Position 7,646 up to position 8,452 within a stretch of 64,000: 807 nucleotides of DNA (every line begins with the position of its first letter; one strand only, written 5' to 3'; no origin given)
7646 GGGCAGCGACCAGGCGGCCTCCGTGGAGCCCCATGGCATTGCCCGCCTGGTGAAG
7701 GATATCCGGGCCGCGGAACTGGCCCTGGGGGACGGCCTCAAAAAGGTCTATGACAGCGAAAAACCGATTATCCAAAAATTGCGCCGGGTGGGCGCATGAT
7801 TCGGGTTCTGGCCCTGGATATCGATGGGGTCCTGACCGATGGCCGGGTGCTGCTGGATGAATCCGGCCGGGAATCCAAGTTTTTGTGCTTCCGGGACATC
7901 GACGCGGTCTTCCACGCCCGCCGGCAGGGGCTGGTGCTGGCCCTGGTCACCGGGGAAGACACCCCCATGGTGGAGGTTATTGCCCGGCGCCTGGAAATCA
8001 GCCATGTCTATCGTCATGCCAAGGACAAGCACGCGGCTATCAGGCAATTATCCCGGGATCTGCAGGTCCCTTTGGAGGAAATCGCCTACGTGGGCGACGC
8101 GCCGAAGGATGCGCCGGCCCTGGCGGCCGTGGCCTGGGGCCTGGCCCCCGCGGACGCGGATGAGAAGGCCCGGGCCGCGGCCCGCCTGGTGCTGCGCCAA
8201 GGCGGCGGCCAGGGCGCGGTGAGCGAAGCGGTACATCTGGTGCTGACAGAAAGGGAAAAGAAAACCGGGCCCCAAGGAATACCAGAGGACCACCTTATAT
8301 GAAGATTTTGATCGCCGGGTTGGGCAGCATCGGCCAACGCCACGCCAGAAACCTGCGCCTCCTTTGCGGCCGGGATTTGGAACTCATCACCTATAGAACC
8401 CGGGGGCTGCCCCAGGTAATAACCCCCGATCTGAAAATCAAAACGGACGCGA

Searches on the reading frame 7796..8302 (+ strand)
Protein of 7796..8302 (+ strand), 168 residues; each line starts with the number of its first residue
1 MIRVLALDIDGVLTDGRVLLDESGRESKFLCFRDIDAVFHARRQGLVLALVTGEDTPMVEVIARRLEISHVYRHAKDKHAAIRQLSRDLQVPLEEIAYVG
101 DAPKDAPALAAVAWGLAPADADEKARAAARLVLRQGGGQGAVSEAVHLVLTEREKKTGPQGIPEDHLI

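Call 56: search_protein_families(library=pfam, proteins=[window:7796-8302:+], max_evalue=0.00001)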
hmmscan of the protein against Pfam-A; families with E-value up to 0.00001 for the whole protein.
window:7796-8302:+ (168 aa): 2 families
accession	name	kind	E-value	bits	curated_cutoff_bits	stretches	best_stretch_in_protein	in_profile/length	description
PF00702.32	Hydrolase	-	4.3e-13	50.5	26.4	1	36-112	105-190/191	haloacid dehalogenase-like hydrolase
PF08282.18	Hydrolase_3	-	1.3e-07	32.1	20.9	1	71-134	181-244/255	haloacid dehalogenase-like hydrolase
